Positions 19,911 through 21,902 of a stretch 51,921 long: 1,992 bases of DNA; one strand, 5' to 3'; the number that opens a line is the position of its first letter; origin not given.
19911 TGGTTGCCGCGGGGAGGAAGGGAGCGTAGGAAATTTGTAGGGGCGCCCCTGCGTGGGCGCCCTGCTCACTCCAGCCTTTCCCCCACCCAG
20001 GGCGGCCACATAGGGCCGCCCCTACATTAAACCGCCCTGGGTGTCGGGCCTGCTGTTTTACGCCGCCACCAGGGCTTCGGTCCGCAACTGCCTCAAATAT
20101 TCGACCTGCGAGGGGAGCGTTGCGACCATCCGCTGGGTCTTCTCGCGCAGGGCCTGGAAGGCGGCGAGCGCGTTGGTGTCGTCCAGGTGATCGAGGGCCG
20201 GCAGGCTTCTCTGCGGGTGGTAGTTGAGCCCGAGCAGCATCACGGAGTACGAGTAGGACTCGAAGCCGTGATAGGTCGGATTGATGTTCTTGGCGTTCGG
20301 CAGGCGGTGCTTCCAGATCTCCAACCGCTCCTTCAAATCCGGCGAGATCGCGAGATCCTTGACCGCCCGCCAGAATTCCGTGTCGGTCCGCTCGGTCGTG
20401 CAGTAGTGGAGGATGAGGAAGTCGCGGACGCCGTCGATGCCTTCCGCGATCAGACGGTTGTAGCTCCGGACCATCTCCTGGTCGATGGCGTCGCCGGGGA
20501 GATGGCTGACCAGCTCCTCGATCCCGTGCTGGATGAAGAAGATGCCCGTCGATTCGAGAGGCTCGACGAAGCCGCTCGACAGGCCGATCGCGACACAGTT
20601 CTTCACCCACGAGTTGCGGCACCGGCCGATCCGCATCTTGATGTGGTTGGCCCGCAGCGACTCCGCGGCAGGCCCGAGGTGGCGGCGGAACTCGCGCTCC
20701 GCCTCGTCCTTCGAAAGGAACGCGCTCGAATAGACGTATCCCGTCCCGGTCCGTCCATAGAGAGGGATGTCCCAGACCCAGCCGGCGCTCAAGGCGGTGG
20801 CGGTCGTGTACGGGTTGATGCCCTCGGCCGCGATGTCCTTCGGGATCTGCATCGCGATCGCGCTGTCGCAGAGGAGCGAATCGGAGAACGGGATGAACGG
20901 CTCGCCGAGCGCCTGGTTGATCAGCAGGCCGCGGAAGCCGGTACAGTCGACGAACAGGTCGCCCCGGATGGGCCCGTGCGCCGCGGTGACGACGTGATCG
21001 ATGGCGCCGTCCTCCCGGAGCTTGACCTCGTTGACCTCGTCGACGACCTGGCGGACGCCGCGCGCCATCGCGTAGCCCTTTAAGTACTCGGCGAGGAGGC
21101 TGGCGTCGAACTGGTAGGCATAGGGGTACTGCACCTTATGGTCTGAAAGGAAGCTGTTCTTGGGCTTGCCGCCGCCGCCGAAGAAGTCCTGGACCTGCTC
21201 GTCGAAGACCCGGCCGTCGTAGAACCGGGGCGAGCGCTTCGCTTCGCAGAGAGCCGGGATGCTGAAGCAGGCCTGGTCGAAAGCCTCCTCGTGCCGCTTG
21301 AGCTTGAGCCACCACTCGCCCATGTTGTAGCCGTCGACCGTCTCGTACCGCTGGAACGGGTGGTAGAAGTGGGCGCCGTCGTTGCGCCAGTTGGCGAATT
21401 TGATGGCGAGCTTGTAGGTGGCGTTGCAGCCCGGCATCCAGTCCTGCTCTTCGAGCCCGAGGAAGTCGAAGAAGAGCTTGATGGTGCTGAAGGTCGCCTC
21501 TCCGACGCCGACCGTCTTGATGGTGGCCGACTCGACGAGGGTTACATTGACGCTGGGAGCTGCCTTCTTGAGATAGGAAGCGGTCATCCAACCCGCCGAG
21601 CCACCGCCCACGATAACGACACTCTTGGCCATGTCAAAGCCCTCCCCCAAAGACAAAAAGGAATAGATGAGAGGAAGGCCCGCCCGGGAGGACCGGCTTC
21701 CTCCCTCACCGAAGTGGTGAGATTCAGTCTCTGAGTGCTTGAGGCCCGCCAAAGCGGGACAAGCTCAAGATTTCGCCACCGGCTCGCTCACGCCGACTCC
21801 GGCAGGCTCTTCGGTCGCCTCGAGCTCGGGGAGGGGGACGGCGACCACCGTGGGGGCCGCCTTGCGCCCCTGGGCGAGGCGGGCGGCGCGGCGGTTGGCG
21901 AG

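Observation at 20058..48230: Compact 28-kb FAAL-primed NRPS lipopeptide cluster with halogenase and kynurenine monooxygenase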

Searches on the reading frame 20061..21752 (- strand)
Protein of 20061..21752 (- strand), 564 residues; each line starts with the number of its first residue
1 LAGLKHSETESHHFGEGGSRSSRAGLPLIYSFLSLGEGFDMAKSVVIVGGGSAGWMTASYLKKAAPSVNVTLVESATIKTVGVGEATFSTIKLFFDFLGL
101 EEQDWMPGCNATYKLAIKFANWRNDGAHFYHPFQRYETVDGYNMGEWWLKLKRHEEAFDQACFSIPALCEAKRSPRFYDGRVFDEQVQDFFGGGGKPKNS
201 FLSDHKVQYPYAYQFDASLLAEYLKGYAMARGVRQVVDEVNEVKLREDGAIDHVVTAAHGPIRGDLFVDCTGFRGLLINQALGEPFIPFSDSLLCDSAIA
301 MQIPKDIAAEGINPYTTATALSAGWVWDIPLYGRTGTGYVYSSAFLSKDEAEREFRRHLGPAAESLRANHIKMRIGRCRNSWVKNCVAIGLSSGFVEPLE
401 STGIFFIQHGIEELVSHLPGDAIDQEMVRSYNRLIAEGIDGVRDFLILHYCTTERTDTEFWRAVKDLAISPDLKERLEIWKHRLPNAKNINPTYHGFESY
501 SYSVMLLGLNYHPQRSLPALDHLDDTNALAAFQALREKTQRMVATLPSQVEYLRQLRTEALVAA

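Call 4: search_protein_families(library=pfam, proteins=[window:20061-21752:-], max_evalue=0.001)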
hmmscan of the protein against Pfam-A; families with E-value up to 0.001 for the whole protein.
window:20061-21752:- (564 aa): 3 families
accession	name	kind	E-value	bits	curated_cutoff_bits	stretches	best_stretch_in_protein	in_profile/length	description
PF04820.20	Trp_halogenase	-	3.2e-145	484.9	21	2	206-524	146-457/458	Tryptophan halogenase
PF01266.30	DAO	-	5.7e-08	33.1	27.9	1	45-285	2-216/353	FAD dependent oxidoreductase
PF07992.20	Pyr_redox_2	-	0.00052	20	26.1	0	44-76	2-32/291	Pyridine nucleotide-disulphide oxidoreductase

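Call 9: search_protein_families(library=ncbifam, proteins=[window:20061-21752:-], max_evalue=0.00001)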
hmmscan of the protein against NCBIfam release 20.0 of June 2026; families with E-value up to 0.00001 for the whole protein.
window:20061-21752:- (564 aa): 3 families
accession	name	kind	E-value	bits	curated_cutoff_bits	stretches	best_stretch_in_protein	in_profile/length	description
NF049967.1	QhpG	equivalog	2.3e-06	26.8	240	0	215-357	87-211/423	flavin-dependent monooxygenase QhpG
NF038171.1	maturase_LodB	equivalog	3.6e-06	26.3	400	1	45-111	2-67/361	lysine-epsilon-oxidase maturase LodB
TIGR02032.1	GG-red-SF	subfamily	3.8e-06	26.8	158.8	0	221-404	94-283/297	geranylgeranyl reductase family protein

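Call 28: search_solved_structures(query=window:20061-21752:-, max_evalue=1e-10, show_alignments=2)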
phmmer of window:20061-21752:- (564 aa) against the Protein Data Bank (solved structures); distinct sequences matched with E-value up to 1e-10: 30.
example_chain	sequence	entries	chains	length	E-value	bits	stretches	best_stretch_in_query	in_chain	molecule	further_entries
5hy5_A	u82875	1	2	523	3.2e-186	623.4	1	44-554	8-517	Tryptophan 6-halogenase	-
8fov_A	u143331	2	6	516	2.5e-184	617.2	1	41-557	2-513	Tryptophan 5-halogenase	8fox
6nsd_A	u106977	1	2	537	2e-182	610.9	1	41-557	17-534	Tryptophan halogenase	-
2wet_A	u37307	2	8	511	1.2e-181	608.3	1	41-556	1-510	TRYPTOPHAN 5-HALOGENASE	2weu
2wes_A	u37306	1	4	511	3.1e-181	607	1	41-556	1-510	TRYPTOPHAN 5-HALOGENASE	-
5lv9_A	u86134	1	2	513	1.9e-180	604.4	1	44-554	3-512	thermophilic tryptophan halogenase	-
2apg_A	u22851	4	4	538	2.3e-128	432.4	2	202-558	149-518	tryptophan halogenase PrnA | tryptophan halogenase, PrnA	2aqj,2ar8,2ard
4z43_A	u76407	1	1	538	2.5e-128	432.3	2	202-558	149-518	Flavin-dependent tryptophan halogenase PrnA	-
4z44_A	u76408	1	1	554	2.7e-128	432.2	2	202-558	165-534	Flavin-dependent tryptophan halogenase PrnA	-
2jkc_A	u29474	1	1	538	6e-128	431.1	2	202-558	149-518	Flavin-dependent tryptophan halogenase PrnA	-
6ib5_A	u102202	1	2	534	8.6e-122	410.8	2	211-557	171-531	Tryptophan 6-halogenase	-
7aqu_A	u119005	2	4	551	1.2e-121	410.2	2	211-557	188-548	Tryptophan 6-halogenase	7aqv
6h43_A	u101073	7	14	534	3.8e-121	408.6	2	211-557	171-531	Tryptophan 6-halogenase Thal | Tryptophan 6-halogenase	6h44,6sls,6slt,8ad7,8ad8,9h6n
7cu0_A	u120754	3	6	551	5.5e-121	408.1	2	211-557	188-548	Tryptophan 6-halogenase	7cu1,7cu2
8rs4_A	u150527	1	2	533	6.6e-121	407.8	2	210-557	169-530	Tryptophan 6-halogenase ThaL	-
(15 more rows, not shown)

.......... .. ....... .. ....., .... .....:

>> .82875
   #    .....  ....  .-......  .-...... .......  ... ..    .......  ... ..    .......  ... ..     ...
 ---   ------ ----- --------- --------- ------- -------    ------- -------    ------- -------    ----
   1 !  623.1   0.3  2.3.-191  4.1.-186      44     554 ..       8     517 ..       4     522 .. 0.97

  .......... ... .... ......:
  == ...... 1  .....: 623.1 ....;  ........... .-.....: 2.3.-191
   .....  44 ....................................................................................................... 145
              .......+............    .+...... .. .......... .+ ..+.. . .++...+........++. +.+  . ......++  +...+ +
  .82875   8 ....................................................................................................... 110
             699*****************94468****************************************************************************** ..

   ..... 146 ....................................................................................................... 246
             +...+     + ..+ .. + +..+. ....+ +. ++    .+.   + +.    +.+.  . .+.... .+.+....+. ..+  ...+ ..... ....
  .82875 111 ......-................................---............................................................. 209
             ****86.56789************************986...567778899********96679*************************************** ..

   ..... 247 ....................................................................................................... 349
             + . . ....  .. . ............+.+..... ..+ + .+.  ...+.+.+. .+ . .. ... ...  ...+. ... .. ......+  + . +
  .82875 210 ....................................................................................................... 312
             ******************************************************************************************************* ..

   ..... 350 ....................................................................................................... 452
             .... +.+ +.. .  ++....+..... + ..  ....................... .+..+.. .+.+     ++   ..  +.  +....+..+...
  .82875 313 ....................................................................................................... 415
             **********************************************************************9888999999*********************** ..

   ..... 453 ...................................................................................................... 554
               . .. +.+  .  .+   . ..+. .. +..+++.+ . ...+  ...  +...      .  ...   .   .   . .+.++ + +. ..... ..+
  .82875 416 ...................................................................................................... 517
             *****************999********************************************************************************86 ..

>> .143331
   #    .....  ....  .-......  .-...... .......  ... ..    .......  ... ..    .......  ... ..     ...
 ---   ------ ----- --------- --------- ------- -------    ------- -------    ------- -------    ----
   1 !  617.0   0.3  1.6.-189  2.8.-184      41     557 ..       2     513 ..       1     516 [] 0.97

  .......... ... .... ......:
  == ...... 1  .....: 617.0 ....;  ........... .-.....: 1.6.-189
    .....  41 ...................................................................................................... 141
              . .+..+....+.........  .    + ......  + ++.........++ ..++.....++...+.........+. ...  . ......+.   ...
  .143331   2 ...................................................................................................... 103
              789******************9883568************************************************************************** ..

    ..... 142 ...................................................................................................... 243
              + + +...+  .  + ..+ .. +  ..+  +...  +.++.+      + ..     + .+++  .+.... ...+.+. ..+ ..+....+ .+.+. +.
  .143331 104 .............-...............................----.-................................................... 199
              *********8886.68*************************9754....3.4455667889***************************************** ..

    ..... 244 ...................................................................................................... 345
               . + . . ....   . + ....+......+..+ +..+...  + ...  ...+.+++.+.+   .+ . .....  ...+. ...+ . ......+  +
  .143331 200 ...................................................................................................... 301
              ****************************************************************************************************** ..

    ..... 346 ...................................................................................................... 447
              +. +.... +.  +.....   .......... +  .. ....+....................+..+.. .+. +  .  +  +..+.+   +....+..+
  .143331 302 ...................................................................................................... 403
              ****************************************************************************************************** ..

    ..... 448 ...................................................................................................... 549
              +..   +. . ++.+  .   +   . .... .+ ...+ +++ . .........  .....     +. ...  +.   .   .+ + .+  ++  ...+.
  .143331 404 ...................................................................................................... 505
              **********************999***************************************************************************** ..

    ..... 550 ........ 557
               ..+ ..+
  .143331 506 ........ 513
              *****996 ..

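Call 44: find_related_loci(query=window:20061-21632:-, collection=metagenome_contigs, flank=10000)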
Query window:20061-21632:- (524 aa) in metagenome_contigs; peptide patterns used: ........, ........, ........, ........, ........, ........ (x = any residue, [..] = any of these).
78 stretches matched a pattern; 40 encode a relative of the query (tblastn E <= 1e-3); 40 distinct loci.
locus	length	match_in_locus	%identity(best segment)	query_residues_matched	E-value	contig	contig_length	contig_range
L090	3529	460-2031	87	1-524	0e+0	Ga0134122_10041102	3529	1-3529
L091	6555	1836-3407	86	1-524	0e+0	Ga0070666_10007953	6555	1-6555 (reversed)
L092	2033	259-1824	85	1-523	0e+0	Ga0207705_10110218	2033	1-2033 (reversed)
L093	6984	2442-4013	82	1-524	0e+0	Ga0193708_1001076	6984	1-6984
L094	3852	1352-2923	81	1-524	0e+0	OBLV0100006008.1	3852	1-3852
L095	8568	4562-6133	85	1-524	0e+0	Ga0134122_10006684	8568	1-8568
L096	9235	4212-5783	79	1-524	0e+0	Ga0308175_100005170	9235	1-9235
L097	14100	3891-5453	77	1-520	0e+0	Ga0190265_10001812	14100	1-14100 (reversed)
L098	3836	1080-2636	75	1-519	0e+0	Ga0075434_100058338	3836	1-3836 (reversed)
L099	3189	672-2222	74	1-517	0e+0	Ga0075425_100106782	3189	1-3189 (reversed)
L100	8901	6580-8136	74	1-519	0e+0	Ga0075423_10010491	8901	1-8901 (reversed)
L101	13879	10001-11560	72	1-520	0e+0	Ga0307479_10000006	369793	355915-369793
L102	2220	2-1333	85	75-519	0e+0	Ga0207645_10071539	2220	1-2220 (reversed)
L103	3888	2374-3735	84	1-452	0e+0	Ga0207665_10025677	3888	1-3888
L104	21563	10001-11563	70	1-520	0e+0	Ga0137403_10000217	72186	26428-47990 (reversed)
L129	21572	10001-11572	82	1-524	0e+0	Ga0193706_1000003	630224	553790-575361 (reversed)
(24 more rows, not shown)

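Call 47: search_protein_families(library=pfam, proteins=[L095:2731-4467:+, L095:6170-7624:+, L095:1606-2544:+, L096:451-2199:+, L096:6330-7673:+, L096:7676-8893:+, L129:5734-7548:+, L129:9123-9752:+, L129:13602-14867:+, L091:3423-4700:+], max_evalue=0.00001)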
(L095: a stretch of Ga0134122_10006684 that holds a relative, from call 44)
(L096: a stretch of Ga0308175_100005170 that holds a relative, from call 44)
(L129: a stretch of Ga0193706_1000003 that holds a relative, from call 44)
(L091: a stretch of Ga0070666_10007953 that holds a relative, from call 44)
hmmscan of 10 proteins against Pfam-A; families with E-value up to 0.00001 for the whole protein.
L095:2731-4467:+ (579 aa): 4 families
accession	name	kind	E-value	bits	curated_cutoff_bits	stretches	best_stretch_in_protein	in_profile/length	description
PF04820.20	Trp_halogenase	-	1.8e-09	37.4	21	0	29-81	1-57/458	Tryptophan halogenase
PF01494.25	FAD_binding_3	-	5.1e-08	33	22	1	28-216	2-173/349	FAD binding domain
PF01266.30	DAO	-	4.4e-07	30.2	27.9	0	29-62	1-34/353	FAD dependent oxidoreductase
PF13450.12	NAD_binding_8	-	1e-06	29.3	21.9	1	32-62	1-31/68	NAD(P)-binding Rossmann-like domain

L095:6170-7624:+ (485 aa): 1 family
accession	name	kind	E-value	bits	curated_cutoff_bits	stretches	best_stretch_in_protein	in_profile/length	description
PF00999.27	Na_H_Exchanger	-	3.9e-59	200.8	26.2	1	85-461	9-368/375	Sodium/hydrogen exchanger, transmembrane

L095:1606-2544:+ (313 aa): 3 families
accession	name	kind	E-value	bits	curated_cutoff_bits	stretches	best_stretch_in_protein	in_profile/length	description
PF00561.26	Abhydrolase_1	-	2.3e-30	106.5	25.8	1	58-299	2-245/245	alpha/beta hydrolase fold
PF12697.13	Abhydrolase_6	-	1.3e-17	65.7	26.3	1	61-304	3-216/217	Alpha/beta hydrolase family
PF12146.15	Hydrolase_4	-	1.8e-14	54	27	1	88-298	34-238/239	Serine aminopeptidase, S33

L096:451-2199:+ (583 aa): 1 family
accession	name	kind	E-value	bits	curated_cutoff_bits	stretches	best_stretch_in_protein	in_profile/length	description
PF00144.29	Beta-lactamase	-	2.2e-66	224.7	27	1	49-346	17-312/329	Beta-lactamase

L096:6330-7673:+ (448 aa): 3 families
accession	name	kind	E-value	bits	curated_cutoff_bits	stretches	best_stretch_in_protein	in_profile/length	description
PF16576.10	HlyD_D23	-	1.2e-23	83.9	30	1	84-336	2-213/214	Barrel-sandwich domain of CusB or HlyD membrane-fusion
PF13437.12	HlyD_3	-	3.8e-17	63.4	22.2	1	223-334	1-106/106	HlyD family secretion protein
PF13533.13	Biotin_lipoyl_2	-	4.2e-10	39.6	29.8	1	102-131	3-32/32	Biotin-lipoyl like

L096:7676-8893:+ (406 aa): 2 families
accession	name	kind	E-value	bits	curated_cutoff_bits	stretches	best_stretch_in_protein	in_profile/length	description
PF12704.14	MacB_PCD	-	5.1e-36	125.4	27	1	21-233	1-195/207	MacB-like periplasmic core domain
PF02687.27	FtsX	-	4.2e-20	72.4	25.5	1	286-399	2-120/120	FtsX-like permease C-terminal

L129:5734-7548:+ (605 aa): 1 family
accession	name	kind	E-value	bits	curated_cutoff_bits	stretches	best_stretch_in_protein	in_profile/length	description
PF00144.29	Beta-lactamase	-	4.4e-68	230.3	27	1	68-364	17-313/329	Beta-lactamase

L129:9123-9752:+ (210 aa): 2 families
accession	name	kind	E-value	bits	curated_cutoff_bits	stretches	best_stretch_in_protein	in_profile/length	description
PF01068.26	DNA_ligase_A_M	-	3.8e-34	118.6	26.2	1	18-193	15-204/204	ATP dependent DNA ligase domain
PF09414.15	RNA_ligase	-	2.5e-06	28.2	27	1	25-193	3-171/171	RNA ligase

L129:13602-14867:+ (422 aa): 3 families
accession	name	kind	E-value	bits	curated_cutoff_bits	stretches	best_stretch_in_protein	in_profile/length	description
PF16576.10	HlyD_D23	-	9.6e-24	84.3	30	1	56-306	2-211/214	Barrel-sandwich domain of CusB or HlyD membrane-fusion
PF13437.12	HlyD_3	-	2.7e-18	67.1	22.2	1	195-306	1-106/106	HlyD family secretion protein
PF13533.13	Biotin_lipoyl_2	-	3.3e-10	40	29.8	1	74-103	3-32/32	Biotin-lipoyl like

L091:3423-4700:+ (426 aa): 1 family
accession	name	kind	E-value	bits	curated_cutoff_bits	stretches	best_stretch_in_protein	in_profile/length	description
PF04754.18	Transposase_31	-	4.7e-27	95.4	21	1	88-287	2-194/203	Putative transposase, YhgA-like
